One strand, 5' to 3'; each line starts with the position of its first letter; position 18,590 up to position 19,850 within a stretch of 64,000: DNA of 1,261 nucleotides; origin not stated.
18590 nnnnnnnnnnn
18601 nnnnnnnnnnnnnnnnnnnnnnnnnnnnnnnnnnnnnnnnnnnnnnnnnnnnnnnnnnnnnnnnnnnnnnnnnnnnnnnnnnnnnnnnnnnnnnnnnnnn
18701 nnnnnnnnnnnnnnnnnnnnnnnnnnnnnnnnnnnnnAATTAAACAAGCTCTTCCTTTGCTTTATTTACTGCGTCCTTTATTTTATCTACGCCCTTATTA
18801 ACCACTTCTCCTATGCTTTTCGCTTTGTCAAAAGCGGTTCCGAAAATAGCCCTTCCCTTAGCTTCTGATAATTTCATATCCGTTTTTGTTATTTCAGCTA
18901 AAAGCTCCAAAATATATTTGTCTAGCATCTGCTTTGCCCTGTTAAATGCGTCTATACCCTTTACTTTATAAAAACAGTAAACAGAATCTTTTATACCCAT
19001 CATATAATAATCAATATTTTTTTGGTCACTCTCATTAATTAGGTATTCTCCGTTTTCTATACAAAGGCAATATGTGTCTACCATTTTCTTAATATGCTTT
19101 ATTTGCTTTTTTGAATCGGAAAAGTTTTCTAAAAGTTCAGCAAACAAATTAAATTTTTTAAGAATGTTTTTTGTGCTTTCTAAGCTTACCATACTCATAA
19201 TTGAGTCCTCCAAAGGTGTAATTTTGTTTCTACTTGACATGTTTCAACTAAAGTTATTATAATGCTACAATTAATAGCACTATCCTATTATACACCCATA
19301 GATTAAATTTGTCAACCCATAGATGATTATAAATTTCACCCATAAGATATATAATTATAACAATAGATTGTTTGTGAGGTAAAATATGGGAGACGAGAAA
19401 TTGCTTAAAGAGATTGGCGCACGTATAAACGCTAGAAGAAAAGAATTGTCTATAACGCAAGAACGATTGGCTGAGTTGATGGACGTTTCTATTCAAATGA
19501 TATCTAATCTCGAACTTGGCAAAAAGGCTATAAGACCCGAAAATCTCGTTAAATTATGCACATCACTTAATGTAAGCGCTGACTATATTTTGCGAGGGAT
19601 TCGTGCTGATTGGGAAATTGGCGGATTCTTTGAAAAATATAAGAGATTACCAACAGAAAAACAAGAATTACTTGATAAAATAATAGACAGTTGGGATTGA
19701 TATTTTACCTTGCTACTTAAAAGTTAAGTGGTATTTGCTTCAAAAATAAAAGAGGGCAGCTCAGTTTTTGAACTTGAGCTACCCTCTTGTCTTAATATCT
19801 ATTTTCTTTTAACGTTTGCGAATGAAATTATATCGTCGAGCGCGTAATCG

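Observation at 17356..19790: Low-GC accessory island: XRE regulator divergent from a packed operon of unknown helical protein + patatin-like phospholipase + DUF4234 membrane protein (candidate uncharacterised defence or toxin module)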

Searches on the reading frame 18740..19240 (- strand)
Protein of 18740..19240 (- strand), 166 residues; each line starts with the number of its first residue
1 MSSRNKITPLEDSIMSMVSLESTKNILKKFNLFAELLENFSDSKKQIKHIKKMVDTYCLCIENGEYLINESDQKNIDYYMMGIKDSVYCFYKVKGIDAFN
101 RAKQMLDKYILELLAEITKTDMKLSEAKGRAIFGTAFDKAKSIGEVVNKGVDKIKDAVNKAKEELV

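Call 3: search_protein_families(library=pfam, proteins=[window:18740-19240:-], max_evalue=1)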
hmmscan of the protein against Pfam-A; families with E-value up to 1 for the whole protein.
window:18740-19240:- (166 aa): 4 families
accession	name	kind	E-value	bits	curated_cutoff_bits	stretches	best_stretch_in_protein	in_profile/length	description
PF10157.14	BORCS6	-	0.026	15.1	35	1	19-56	62-99/101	BLOC-1-related complex sub-unit 6 C-terminal helix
PF10851.13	DUF2652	-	0.044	14.2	22.1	1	110-159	4-52/118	Protein of unknown function (DUF2652)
PF14194.11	Cys_rich_VLP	-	0.1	13.1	27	1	44-91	2-48/57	Cysteine-rich VLP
PF24219.2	DUF7438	-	0.49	11.2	25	0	43-57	2-16/57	Family of unknown function (DUF7438)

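Call 4: search_protein_families(library=padloc, proteins=[window:18740-19240:-], max_evalue=1)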
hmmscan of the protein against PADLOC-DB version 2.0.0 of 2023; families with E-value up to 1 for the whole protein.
window:18740-19240:- (166 aa): 1 family
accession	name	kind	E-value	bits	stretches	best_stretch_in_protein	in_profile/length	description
PDLC03836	DzbB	-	0.034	11.6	1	15-93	219-299/341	-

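Call 5: search_protein_families(library=ncbifam, proteins=[window:18740-19240:-], max_evalue=1)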
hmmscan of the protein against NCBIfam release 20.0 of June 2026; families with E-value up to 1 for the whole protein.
window:18740-19240:- (166 aa): 0 families

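Call 8: search_protein_families(library=phrogs, proteins=[window:18740-19240:-], max_evalue=0.1)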
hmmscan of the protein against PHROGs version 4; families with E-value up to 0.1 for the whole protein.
window:18740-19240:- (166 aa): 2 families
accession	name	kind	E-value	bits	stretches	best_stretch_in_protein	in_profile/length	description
phrog_36241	-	unknown function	0.02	15.9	1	82-116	67-101/111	-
phrog_18782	-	unknown function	0.052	14.7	0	70-115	23-68/103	-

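Call 10: find_homologous_proteins(query=window:18740-19240:-)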
Query window:18740-19240:- (166 aa): 4 proteins with E <= 0.001 among 56 candidates.
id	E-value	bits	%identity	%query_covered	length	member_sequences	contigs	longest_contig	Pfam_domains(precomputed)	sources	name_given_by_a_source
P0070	2.5e-90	318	100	92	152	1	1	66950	-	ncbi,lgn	-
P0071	1.0e-76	274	88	92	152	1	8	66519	-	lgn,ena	-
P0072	1.1e-69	251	80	92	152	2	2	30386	-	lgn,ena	-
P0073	2.1e-39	153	51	91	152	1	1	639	-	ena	-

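Call 19: find_homologous_proteins(query=A2, max_evalue=0.001)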
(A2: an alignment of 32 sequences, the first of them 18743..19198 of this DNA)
Query A2 (32 sequences) (152 aa, profile of the alignment): 11 proteins with E <= 0.001 among 8000 candidates.
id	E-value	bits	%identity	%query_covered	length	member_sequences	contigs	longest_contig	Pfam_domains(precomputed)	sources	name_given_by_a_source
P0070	4.1e-36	143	100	100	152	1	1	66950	-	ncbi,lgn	-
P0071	1.5e-35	141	88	100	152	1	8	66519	-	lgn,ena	-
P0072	9.0e-32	128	80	100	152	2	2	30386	-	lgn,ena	-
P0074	8.6e-30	122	28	19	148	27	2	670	-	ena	-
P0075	2.7e-27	114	30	18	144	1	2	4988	-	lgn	-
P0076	3.0e-27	114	30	20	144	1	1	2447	-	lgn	-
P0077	2.4e-26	111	31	19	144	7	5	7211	-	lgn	-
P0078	6.0e-26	109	17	59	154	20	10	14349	-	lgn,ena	-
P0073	3.4e-25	107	51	99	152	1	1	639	-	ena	-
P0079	1.0e-17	83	15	39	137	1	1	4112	-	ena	-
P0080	2.4e-16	78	85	57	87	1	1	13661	-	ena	-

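Call 23: find_encoding_contigs(protein=P0070, flank=10000, max_places=4)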
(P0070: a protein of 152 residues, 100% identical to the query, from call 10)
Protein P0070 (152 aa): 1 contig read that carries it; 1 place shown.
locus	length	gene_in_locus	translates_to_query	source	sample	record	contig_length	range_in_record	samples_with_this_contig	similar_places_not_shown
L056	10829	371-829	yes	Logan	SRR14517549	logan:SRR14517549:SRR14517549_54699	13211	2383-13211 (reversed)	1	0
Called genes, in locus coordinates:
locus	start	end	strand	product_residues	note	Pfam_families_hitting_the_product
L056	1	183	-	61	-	?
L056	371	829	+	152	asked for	-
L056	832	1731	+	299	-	PF01734:Patatin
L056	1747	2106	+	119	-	PF14018:DUF4234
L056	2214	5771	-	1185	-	PF00580:UvrD-helicase, PF01443:Viral_helicase1 (faint), PF13245:AAA_19, PF13361:UvrD_C, PF13538:UvrD_C_2 (weak), PF12705:PDDEXK_1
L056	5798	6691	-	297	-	PF01509:TruB_N, PF16198:TruB_C_2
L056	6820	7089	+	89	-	PF13740:ACT_6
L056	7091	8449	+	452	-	PF05167:DUF711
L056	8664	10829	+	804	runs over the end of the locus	PF07228:SpoIIE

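Call 24: find_encoding_contigs(protein=P0072, flank=10000, max_places=3)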
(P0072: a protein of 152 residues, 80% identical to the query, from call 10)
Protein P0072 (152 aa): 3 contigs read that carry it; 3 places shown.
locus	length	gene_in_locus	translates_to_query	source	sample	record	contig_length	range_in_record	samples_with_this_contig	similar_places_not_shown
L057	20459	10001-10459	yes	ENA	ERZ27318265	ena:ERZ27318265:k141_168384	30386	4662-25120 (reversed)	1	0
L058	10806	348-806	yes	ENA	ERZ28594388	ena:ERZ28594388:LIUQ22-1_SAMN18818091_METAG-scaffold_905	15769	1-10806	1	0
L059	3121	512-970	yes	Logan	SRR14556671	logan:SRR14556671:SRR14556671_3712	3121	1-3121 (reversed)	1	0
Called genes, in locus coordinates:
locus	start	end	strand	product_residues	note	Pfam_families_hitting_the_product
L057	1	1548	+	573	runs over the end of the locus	-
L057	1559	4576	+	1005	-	-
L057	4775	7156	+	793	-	-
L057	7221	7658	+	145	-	PF00075:RNase_H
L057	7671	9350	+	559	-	-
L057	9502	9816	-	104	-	PF13560:HTH_31 (weak), PF12844:HTH_19, PF01381:HTH_3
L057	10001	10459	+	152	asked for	-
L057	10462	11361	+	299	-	PF01734:Patatin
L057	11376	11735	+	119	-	PF14018:DUF4234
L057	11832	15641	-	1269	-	PF00580:UvrD-helicase, PF01443:Viral_helicase1 (faint), PF13245:AAA_19 (weak), PF13361:UvrD_C, PF13538:UvrD_C_2 (weak), PF12705:PDDEXK_1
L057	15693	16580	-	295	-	PF01509:TruB_N, PF16198:TruB_C_2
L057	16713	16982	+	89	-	PF01842:ACT (weak), PF13740:ACT_6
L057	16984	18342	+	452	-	PF05167:DUF711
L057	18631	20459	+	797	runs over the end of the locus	PF07228:SpoIIE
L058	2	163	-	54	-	?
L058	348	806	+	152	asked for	-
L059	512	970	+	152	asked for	-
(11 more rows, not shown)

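Call 25: find_encoding_contigs(protein=P0071, flank=10000, max_places=3)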
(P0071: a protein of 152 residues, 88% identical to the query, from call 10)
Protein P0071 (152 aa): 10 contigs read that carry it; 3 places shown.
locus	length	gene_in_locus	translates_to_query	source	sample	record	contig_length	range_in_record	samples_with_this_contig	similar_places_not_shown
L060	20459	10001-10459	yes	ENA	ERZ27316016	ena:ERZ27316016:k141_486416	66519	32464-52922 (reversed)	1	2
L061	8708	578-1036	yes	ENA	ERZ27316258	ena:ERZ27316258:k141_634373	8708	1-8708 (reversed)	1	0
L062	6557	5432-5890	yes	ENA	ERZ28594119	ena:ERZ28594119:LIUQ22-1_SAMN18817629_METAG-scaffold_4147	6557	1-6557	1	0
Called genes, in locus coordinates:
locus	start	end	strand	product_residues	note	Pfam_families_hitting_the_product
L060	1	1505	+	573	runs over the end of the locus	-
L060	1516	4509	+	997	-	-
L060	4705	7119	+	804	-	-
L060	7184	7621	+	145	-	PF00075:RNase_H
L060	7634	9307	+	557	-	-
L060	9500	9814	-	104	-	PF13560:HTH_31 (weak), PF12844:HTH_19, PF01381:HTH_3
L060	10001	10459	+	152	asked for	-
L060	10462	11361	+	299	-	PF01734:Patatin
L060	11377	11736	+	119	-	PF14018:DUF4234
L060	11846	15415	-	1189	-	PF00580:UvrD-helicase, PF01443:Viral_helicase1 (faint), PF13245:AAA_19 (weak), PF13361:UvrD_C, PF13538:UvrD_C_2 (weak), PF12705:PDDEXK_1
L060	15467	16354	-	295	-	PF01509:TruB_N, PF16198:TruB_C_2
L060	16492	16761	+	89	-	PF01842:ACT (weak), PF13740:ACT_6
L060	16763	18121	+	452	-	PF05167:DUF711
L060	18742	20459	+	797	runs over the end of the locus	PF07228:SpoIIE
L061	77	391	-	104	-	PF13560:HTH_31 (weak), PF12844:HTH_19, PF01381:HTH_3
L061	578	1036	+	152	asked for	-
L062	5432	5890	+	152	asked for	-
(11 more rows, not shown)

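Call 27: predict_structure(alignment_id=A3)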
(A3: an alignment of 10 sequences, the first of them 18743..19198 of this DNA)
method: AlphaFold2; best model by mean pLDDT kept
length: 152 residues; sequences in the alignment: 10
mean_pLDDT: 67.7   pTM: 0.59
mean pLDDT of the five models: 67.7, 67.4, 66.3, 61.0, 59.0
residues with pLDDT >= 90: 3; 70-90: 81; 50-70: 32; < 50: 36
segments of 3 or more residues with pLDDT < 50: 1-3, 117-138, 140-144, 147-152
pLDDT, mean of each block of 10 residues (from residue 1): 53 73 77 85 76 67 87 85 83 83 70 52 40 43 46 34
secondary structure, 60 per line:
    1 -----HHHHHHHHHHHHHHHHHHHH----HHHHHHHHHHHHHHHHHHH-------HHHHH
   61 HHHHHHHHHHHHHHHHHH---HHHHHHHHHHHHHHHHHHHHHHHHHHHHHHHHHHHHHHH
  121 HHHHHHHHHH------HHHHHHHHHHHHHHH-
elements in order: H6-25 H30-48 H56-78 H82-130 H137-151

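Call 32: fold_search(model_id=the predicted structure, library=pdb)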
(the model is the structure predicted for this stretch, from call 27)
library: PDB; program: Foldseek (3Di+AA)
matches with E <= 10: 393; with E <= 0.001: 0
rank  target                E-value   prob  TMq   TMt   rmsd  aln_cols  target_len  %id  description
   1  5jef_B                3.0e-01  0.75  0.39  0.29  13.4       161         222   13  Fragment of nitrate/nitrite sensor histidine kinase NarQ (WT) in asymmetric holo state (released 2017-05-31)
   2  1nze                  3.2e-01  0.85  0.36  0.47   6.2       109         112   10  Crystal structure of PsbQ polypeptide of photosystem II from higher plants (released 2003-08-26)
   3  1vyk                  3.6e-01  0.80  0.35  0.41   6.3       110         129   11  CRYSTAL STRUCTURE OF PSBQ PROTEIN OF PHOTOSYSTEM II FROM HIGHER PLANTS (released 2005-05-26)
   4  8eup_b                4.0e-01  0.89  0.38  0.39   5.7       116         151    8  Ytm1 associated 60S nascent ribosome State 1A (released 2022-11-30)
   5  5jef_A                4.0e-01  0.63  0.36  0.28  13.6       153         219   14  Fragment of nitrate/nitrite sensor histidine kinase NarQ (WT) in asymmetric holo state (released 2017-05-31)
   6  1e83                  4.4e-01  0.80  0.37  0.43   6.1       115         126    9  Cytochrome c' from Alcaligenes xylosoxidans - oxidized structure (released 2000-11-06)
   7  3fyq                  4.6e-01  0.91  0.49  0.43   4.9       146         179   10  Structure of Drosophila melanogaster talin IBS2 domain (residues 1981-2168) (released 2009-02-03)
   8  3s9o_C                5.2e-01  0.95  0.51  0.54   5.4       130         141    8  The Focal Adhesion Targeting (FAT) domain of the Focal Adhesion Kinase showing N-terminal interactions in cis (released 2012-06-06)
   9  9min_I                5.4e-01  0.57  0.35  0.39   6.1       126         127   14  Structure of a designed minibinder to NYESO1-A*02:01 (released 2025-08-06)
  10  9grx_6                6.4e-01  0.89  0.41  0.48   4.7       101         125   11  NDH-PSI-LHCI supercomplex from S. oleracea (released 2025-02-12)
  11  9min_D                6.4e-01  0.51  0.35  0.38   6.5       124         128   15  Structure of a designed minibinder to NYESO1-A*02:01 (released 2025-08-06)
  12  6iuh_B                6.7e-01  0.87  0.46  0.55   4.9       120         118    8  Crystal structure of GIT1 PBD domain in complex with Liprin-alpha2 (released 2019-02-20)
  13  2mwq_MODEL_1_A        6.7e-01  0.30  0.26  0.27   7.3       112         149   12  Solution structure of PsbQ from spinacia oleracea (released 2015-07-29)
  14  8wm6_Q                6.7e-01  0.25  0.26  0.23   8.5       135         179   10  The structure of PSI-CAC(L-14)of R.salina at 2.7 angstroms resolution (released 2024-05-29)
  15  6yue                  7.1e-01  0.54  0.38  0.28  13.3       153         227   13  Fragment of nitrate/nitrite sensor histidine kinase NarQ (R50S variant) (released 2020-05-06)
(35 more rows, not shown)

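Call 38: search_protein_representatives(alignment_id=A3)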
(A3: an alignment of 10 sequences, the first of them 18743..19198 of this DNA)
Query: 10 sequences, 151 profile positions. Proteins with E-value up to 0.001 (for the whole library): 97; up to 1e-10: 44; up to 1e-30: 7. The best 97 are listed.
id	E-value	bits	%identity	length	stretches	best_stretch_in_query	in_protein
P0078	1.6e-51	190.7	-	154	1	3-150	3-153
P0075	4.1e-44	166.6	-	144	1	1-148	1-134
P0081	6.7e-38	146.4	-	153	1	1-146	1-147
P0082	1.2e-34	135.9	-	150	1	1-149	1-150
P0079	5.8e-34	133.7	-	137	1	3-116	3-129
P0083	2.7e-32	128.3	-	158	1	1-145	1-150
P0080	2.8e-32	128.2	-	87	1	66-150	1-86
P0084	2.2e-29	118.8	-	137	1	19-149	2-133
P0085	6.9e-24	101.0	-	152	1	1-149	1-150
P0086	1.3e-22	96.8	-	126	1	1-101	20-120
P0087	1.4e-22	96.7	-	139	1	1-123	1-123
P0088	5.8e-22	94.7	-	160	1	1-140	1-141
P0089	1.4e-20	90.2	-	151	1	5-144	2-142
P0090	2.7e-20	89.3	-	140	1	1-108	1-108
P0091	6.8e-19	84.7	-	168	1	1-148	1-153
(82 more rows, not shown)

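Call 69: search_protein_families(library=pfam, alignment_id=A2, max_evalue=0.01)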
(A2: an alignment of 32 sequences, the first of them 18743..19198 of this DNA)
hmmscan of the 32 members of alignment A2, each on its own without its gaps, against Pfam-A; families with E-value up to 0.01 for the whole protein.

A. member 1, window:18743-19198:- (152 aa): 0 families

B. families by the number of members that match (of 32 scanned): 16 families
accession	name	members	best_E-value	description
PF01442.23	Apolipoprotein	4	0.00037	Apolipoprotein A1/A4/E domain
PF20155.4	TMP_3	1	1.5e-05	Tape measure protein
PF18053.6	GyrB_insert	1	0.0001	DNA gyrase B subunit insert domain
PF20072.4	DUF6468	1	0.001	Domain of unknown function (DUF6468)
PF07544.18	Med9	1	0.0011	RNA polymerase II transcription mediator complex subunit 9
PF22342.1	T3SS_CopN_3rd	1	0.0016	T3SS, Low calcium response E, third helical domain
PF08580.15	KAR9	1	0.002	Yeast cortical protein KAR9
PF09984.15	sCache_4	1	0.002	Single cache domain 4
PF15397.11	DUF4618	1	0.0028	Domain of unknown function (DUF4618)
PF22905.2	Hydro_N_hd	1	0.0044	Hydrolase N-terminal helical domain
PF14013.11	MT0933_antitox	1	0.0058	MT0933-like antitoxin protein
PF20572.3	DUF6781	1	0.0059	Family of unknown function (DUF6781)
PF25603.1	SPT23_MGA2_DBD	1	0.0064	SPT23/MGA2 DNA-binding domain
PF09177.16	STX6_10_61_N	1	0.0082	Syntaxin 6/10/61, N-terminal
PF12164.13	SporV_AA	1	0.0086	Stage V sporulation protein AA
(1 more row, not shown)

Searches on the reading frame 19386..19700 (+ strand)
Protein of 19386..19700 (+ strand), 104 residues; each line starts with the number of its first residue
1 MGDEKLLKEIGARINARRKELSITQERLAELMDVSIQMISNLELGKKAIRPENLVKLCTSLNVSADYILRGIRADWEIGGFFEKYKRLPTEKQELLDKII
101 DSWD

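Call 3: search_protein_families(library=pfam, proteins=[window:19386-19700:+], max_evalue=1)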
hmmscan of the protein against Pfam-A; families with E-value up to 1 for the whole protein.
window:19386-19700:+ (104 aa): 6 families
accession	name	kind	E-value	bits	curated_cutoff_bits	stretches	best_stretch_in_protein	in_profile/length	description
PF01381.28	HTH_3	-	5e-14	52.5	23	1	16-68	3-55/55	Helix-turn-helix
PF12844.13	HTH_19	-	8.6e-11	42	30.2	1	11-71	1-61/64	Helix-turn-helix domain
PF13560.12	HTH_31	-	4.4e-06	27.3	27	1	9-66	1-59/64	Helix-turn-helix domain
PF13443.12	HTH_26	-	0.0003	21.4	22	1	14-64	2-53/63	Cro/C1-type HTH DNA-binding domain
PF15731.11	MqsA_antitoxin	-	0.035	14.7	30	1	11-63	71-122/131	Antitoxin component of bacterial toxin-antitoxin system, MqsA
PF08279.18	HTH_11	-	0.041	14.2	25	0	21-40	15-33/55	HTH domain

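Call 4: search_protein_families(library=padloc, proteins=[window:19386-19700:+], max_evalue=1)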
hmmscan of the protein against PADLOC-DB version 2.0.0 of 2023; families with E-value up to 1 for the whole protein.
window:19386-19700:+ (104 aa): 20 families
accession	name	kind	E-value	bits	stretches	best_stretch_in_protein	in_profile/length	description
PDLC04775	PDC-M69A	-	4.1e-10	38.2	1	7-72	5-70/113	-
PDLC04142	capH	-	9.3e-10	37.5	1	10-103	7-98/103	capH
PDLC02926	HTH_VI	-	8.7e-09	33.5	1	10-68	2-60/92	-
PDLC03952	RmrA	-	4.4e-07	27.1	1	10-70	23-83/395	-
PDLC03947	RmrA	-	5.2e-07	26.8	1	10-73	12-75/383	-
PDLC03951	RmrA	-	5.3e-07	26.9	1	12-85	11-84/400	-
PDLC03954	RmrA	-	7.7e-07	26.3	1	9-96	10-98/380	-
PDLC03944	RmrA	-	2.7e-06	24.7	1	11-82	8-79/384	-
PDLC03949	RmrA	-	1.2e-05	22.3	1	12-70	5-63/363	-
PDLC03948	RmrA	-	2.8e-05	21.2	1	13-70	12-69/397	-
PDLC03956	RmrA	-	7.7e-05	19.9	1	14-74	13-74/399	-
PDLC03665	Control_protein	-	7.8e-05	20.9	1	17-68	17-68/77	control protein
PDLC03953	RmrA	-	0.00022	18.6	1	9-63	5-59/373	-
PDLC03946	RmrA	-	0.00032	17.5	1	13-70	6-63/357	-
PDLC04880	PDC-S05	-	0.0007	17.7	1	19-41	23-45/55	-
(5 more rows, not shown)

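Call 5: search_protein_families(library=ncbifam, proteins=[window:19386-19700:+], max_evalue=1)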
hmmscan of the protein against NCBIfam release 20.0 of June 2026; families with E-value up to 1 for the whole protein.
window:19386-19700:+ (104 aa): 17 families
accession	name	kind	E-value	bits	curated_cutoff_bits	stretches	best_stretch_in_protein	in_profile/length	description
TIGR03070.1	couple_hipB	subfamily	8.8e-15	54.4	71.65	1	8-63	1-56/58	type II toxin-antitoxin system Y4mF family antitoxin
NF041951.1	phage_RstR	subfamily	1.8e-12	47.5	80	1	10-102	3-98/108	RstR family transcriptional repressor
NF007257.0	PRK09706.1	subfamily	9.5e-10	38.4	101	1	8-71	4-67/135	transcriptional repressor DicA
NF047948.1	male_kill_WMK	equivalog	8.4e-08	32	300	1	7-102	160-257/300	WO male-killing family protein Wmk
NF006015.0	PRK08154.1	subfamily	6.2e-07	28.9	204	1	3-73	24-94/314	anaerobic benzoate catabolism transcriptional regulator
TIGR02607.1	antidote_HigA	equivalog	2e-05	24.3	47.7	1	19-70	17-68/81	HigA family addiction module antitoxin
NF041575.1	antitoxPezA_Strep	equivalog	0.00024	21.1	290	1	10-65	2-57/158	type II toxin-antitoxin system antitoxin PezA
NF040522.1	VC1465_fam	subfamily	0.00069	19.7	70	1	14-52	1-39/111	VC1465 family Xer recombination activation factor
TIGR00270.2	TIGR00270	equivalog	0.0026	17.6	110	1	5-56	71-122/159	multiprotein bridging factor aMBF1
NF058600.1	TransRegSco1979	equivalog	0.0027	16.8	350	1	10-65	9-64/280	Sco1979 family transcriptional regulator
TIGR03830.1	CxxCG_CxxCG_HTH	subfamily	0.0041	16.9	61.8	1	10-61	66-116/127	type II TA system antitoxin MqsA family protein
NF041677.1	trans_regClgR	equivalog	0.014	15.5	170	1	7-70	5-69/113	transcriptional regulator ClgR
NF007408.0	PRK09943.1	equivalog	0.023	14.3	211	1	3-60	3-58/185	HTH-type transcriptional regulator PuuR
NF041265.1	NadS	equivalog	0.028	14.7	60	1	13-47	34-68/94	NadS family protein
NF038139.1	Reg_Aceta_RamB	equivalog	0.033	12.8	700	1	10-68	3-61/465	acetate metabolism transcriptional regulator RamB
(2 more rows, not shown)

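Call 8: search_protein_families(library=phrogs, proteins=[window:19386-19700:+], max_evalue=0.1)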
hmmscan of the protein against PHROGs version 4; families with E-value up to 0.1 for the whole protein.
window:19386-19700:+ (104 aa): 34 families (the best 25 are shown)
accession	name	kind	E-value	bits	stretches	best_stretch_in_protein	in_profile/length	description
phrog_8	-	transcription regulation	2.4e-15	57.8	1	4-70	71-137/346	transcriptional regulator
phrog_4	-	transcription regulation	2.4e-11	44.2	1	8-72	135-195/400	transcriptional repressor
phrog_5823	-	transcription regulation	7.9e-10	39.4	1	8-65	5-63/404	transcriptional regulator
phrog_3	-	transcription regulation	4.4e-09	37.6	1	6-71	85-148/430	transcriptional repressor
phrog_2439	-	transcription regulation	4.5e-08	33.4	1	10-68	8-66/367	transcriptional regulator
phrog_7396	-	unknown function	1.4e-07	32.4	1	3-77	9-85/227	-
phrog_2328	-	transcription regulation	9.8e-07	29.6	1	8-72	14-78/128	transcriptional repressor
phrog_2967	-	transcription regulation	2.3e-06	28.3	1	7-74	8-75/225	transcriptional regulator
phrog_1373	-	transcription regulation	1.2e-05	26.3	1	10-67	64-121/166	transcriptional regulator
phrog_7241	-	transcription regulation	3.4e-05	24.9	1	13-67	65-119/122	transcriptional regulator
phrog_1468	-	transcription regulation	5.8e-05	23.6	1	5-47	3-45/67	transcriptional repressor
phrog_4836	-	transcription regulation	0.00019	22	1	8-71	74-137/194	CII-like regulator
phrog_2104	-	unknown function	0.0002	22.5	1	13-48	43-78/103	-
phrog_638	-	transcription regulation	0.00026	21.8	1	24-75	19-70/145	transcriptional regulator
phrog_6499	-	transcription regulation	0.00033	21.1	1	12-59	14-62/157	transcriptional regulator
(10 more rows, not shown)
